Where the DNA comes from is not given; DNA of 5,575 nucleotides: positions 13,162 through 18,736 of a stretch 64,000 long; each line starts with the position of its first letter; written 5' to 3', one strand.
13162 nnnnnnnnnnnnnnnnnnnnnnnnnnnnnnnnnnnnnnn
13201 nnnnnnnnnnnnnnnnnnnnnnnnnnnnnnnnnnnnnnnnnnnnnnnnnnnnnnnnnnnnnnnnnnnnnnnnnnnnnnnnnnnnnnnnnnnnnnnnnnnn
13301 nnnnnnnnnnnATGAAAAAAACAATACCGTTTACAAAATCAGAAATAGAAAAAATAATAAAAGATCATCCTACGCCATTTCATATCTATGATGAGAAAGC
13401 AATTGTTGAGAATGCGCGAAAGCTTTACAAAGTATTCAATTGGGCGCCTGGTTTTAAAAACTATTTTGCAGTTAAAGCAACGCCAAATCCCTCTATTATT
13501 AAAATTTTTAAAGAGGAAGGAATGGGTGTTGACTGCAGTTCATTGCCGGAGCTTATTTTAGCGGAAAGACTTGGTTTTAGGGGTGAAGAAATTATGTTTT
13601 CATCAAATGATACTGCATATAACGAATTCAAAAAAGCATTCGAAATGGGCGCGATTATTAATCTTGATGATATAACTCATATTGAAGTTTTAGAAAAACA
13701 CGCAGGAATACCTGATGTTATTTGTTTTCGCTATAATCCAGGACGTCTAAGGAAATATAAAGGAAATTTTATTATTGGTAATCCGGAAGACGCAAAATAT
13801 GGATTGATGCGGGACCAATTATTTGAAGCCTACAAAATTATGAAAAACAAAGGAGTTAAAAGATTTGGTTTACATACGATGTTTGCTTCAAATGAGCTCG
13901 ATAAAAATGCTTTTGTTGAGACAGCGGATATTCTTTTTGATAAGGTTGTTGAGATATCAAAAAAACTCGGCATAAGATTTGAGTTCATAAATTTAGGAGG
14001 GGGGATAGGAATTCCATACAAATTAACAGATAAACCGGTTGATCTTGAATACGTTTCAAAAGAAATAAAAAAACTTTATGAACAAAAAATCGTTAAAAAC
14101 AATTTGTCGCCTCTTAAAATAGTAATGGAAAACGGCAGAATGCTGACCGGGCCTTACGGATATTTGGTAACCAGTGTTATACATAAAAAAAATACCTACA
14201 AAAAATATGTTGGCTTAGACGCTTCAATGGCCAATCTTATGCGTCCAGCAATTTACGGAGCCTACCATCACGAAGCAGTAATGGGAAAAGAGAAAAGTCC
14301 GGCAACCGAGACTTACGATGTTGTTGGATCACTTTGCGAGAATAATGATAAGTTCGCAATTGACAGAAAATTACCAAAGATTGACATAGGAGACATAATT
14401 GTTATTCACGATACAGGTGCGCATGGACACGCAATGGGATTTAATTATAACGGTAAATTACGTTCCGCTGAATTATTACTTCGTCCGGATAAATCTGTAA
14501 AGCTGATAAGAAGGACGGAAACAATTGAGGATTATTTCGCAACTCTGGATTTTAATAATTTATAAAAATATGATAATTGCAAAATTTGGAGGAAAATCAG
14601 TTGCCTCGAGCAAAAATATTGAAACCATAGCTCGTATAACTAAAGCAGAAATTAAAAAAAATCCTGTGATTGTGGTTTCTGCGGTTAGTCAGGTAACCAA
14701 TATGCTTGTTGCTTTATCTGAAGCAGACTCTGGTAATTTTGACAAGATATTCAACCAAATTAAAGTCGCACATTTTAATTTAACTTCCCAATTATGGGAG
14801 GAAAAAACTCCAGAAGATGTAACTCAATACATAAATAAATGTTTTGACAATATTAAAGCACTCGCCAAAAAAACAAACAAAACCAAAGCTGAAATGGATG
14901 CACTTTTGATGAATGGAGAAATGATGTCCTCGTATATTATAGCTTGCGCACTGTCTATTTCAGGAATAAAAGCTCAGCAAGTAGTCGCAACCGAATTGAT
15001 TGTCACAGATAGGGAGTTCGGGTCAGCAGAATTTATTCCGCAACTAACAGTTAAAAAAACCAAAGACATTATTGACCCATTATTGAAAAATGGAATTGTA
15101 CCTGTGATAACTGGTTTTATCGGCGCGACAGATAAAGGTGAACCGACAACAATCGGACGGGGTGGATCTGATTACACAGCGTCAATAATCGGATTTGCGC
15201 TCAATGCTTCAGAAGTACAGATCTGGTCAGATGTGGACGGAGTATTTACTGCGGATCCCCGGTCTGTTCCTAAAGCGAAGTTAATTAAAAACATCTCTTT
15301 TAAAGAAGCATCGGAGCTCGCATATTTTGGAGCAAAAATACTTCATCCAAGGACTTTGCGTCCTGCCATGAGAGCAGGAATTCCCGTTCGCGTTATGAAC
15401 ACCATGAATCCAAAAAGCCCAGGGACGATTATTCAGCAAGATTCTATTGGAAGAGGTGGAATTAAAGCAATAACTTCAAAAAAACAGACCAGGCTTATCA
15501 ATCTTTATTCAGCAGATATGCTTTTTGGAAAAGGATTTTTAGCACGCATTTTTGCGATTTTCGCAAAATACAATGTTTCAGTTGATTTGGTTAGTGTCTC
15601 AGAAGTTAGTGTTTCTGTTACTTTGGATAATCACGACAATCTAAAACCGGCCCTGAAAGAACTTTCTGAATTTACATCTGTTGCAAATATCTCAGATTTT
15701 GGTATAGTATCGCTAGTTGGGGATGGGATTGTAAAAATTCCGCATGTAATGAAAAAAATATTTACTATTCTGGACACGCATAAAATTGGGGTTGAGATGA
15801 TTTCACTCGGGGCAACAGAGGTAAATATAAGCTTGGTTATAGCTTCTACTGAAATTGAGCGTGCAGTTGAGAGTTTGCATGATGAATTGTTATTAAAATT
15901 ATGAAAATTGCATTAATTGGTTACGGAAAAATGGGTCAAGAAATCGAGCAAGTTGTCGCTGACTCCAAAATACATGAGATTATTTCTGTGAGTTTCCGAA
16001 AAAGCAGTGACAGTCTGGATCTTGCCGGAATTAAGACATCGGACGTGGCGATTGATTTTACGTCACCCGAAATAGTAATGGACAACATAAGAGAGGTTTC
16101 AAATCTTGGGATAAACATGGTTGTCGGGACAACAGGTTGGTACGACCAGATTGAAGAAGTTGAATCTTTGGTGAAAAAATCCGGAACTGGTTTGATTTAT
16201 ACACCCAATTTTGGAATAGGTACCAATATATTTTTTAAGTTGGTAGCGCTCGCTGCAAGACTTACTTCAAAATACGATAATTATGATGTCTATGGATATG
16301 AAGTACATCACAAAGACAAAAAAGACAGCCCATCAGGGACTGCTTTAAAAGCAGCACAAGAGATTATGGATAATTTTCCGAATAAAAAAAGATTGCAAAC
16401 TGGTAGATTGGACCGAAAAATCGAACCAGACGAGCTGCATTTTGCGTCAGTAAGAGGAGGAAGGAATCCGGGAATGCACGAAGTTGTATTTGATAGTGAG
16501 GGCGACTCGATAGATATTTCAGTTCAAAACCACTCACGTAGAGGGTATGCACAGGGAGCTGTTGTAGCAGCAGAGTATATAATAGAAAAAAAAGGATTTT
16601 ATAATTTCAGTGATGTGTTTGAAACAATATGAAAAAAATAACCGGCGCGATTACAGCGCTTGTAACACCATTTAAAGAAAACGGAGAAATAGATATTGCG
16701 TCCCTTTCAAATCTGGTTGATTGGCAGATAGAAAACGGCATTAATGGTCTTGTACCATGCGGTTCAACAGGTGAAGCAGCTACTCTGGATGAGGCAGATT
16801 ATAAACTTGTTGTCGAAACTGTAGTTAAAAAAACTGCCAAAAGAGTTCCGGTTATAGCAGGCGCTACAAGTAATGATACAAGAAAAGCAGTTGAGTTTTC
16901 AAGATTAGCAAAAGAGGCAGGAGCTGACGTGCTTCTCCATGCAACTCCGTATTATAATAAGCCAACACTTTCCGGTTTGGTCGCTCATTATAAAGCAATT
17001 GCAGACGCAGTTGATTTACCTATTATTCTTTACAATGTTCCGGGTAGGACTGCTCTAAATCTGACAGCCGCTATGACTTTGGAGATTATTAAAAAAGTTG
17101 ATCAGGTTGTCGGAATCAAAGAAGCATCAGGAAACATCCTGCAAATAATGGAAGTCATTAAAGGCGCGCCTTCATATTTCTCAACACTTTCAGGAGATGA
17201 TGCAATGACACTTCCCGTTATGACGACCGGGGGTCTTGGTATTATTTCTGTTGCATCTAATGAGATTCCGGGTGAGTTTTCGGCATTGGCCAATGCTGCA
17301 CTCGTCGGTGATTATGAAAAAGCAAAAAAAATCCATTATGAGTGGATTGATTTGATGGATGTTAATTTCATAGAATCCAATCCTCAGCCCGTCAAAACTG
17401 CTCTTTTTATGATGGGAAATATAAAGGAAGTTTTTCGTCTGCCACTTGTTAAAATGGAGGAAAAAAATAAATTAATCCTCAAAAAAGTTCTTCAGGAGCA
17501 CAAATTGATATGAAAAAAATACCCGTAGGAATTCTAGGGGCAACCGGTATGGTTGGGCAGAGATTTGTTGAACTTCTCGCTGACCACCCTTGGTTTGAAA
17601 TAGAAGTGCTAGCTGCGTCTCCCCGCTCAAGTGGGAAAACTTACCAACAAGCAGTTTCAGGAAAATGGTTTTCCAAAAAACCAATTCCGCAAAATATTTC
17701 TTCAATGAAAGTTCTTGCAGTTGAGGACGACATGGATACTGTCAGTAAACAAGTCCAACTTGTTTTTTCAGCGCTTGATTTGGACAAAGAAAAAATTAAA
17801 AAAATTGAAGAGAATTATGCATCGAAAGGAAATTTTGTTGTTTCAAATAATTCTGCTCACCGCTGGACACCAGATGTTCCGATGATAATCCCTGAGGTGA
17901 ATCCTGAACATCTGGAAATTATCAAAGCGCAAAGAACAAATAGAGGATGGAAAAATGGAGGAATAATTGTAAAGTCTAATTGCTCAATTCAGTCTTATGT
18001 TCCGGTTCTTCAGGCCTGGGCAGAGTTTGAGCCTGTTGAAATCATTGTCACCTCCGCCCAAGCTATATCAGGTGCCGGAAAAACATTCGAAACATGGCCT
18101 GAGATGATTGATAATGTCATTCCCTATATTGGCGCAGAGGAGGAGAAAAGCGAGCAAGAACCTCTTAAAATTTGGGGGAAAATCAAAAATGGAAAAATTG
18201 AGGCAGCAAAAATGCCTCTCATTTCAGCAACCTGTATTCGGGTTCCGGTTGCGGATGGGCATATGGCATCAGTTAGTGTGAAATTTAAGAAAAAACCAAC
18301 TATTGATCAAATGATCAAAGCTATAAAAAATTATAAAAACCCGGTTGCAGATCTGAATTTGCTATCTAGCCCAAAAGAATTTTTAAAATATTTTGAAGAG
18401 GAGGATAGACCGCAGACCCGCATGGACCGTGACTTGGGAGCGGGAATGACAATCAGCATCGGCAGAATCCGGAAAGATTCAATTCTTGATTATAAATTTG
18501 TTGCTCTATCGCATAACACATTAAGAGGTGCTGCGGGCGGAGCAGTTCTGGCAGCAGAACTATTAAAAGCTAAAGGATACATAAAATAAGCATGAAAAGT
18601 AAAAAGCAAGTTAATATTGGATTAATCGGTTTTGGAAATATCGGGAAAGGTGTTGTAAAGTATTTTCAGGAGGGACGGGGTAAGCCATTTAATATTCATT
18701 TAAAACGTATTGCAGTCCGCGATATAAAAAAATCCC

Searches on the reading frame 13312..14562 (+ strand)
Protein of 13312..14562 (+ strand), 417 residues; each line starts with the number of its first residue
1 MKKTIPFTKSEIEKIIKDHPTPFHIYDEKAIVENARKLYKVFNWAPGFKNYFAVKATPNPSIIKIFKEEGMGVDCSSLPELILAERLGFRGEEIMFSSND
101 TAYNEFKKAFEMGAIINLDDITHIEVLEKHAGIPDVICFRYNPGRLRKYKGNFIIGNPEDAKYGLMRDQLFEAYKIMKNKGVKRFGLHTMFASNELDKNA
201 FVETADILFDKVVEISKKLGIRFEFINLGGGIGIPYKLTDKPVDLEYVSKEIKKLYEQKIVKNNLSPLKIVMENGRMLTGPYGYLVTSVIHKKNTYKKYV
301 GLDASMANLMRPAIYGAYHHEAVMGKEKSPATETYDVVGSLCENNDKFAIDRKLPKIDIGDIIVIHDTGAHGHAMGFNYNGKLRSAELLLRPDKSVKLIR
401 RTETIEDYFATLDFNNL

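Call 21: search_protein_families(library=pfam, proteins=[window:13312-14562:+], max_evalue=0.00001)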
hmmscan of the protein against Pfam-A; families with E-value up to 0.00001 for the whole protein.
window:13312-14562:+ (417 aa): 2 families
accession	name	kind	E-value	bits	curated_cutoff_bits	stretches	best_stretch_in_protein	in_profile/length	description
PF02784.22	Orn_Arg_deC_N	-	5.5e-30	105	23.4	1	31-279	4-246/247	Pyridoxal-dependent decarboxylase, pyridoxal binding domain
PF00278.28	Orn_DAP_Arg_deC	-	3.7e-23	82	23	1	281-369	6-95/95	Pyridoxal-dependent decarboxylase, C-terminal sheet domain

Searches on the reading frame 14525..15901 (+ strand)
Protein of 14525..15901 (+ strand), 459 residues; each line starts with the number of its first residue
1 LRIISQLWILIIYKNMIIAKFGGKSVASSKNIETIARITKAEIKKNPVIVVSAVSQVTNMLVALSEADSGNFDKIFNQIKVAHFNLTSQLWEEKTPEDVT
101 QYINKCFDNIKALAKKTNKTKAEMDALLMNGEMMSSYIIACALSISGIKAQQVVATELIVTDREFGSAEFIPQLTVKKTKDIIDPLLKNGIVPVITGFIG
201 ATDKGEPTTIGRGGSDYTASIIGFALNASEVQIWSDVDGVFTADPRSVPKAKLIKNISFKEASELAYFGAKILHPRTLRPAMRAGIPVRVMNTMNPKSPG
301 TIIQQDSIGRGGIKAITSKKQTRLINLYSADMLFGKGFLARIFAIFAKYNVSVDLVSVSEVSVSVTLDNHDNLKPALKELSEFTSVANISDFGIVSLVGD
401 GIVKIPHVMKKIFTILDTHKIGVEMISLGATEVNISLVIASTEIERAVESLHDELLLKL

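Call 21: search_protein_families(library=pfam, proteins=[window:14525-15901:+], max_evalue=0.00001)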
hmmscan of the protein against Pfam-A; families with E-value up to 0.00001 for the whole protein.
window:14525-15901:+ (459 aa): 4 families
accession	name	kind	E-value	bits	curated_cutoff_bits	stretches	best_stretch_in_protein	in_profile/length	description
PF00696.33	AA_kinase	-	1.1e-51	176.3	24.9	1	16-292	2-234/234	Amino acid kinase family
PF22468.2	ACT_9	-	4.2e-24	84.5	27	1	395-455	1-61/61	ACT domain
PF13840.12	ACT_7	-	1.5e-09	38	27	1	391-453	5-65/65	ACT domain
PF01842.31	ACT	-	3.5e-09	36.7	27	0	336-381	11-62/66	ACT domain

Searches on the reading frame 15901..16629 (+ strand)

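Call 21: search_protein_families(library=pfam, proteins=[window:15901-16629:+], max_evalue=0.00001)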
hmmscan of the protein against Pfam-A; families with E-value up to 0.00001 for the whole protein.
window:15901-16629:+ (243 aa): 2 families
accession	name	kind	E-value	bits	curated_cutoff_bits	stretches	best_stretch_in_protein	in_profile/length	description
PF05173.19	DapB_C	-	2.2e-32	112.1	27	1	107-239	1-120/121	Dihydrodipicolinate reductase, C-terminus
PF01113.26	DapB_N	-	2.1e-18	67.1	25.6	1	1-104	1-124/124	Dihydrodipicolinate reductase, N-terminus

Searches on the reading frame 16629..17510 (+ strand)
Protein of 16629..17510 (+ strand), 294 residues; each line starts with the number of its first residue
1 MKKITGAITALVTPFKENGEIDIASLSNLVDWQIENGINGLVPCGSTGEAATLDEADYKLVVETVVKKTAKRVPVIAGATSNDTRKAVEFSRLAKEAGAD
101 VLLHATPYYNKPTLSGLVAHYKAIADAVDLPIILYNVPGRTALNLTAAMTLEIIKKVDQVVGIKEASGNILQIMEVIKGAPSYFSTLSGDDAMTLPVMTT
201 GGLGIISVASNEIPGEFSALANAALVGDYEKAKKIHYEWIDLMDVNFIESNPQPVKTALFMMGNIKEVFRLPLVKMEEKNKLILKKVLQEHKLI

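Call 21: search_protein_families(library=pfam, proteins=[window:16629-17510:+], max_evalue=0.00001)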
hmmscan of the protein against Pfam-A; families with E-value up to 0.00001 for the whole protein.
window:16629-17510:+ (294 aa): 1 family
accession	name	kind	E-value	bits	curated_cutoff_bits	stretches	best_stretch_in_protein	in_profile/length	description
PF00701.28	DHDPS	-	4.3e-82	275.6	22.1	1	4-290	2-288/289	Dihydrodipicolinate synthetase family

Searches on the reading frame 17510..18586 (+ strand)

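Call 21: search_protein_families(library=pfam, proteins=[window:17510-18586:+], max_evalue=0.00001)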
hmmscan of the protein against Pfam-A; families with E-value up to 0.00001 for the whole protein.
window:17510-18586:+ (359 aa): 2 families
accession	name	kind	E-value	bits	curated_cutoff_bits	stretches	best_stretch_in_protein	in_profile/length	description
PF02774.23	Semialdhyde_dhC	-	9.6e-33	114.3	26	1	173-338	9-183/184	Semialdehyde dehydrogenase, dimerisation domain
PF01118.30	Semialdhyde_dh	-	2.9e-29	102.4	26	1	6-136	2-119/121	Semialdehyde dehydrogenase, NAD binding domain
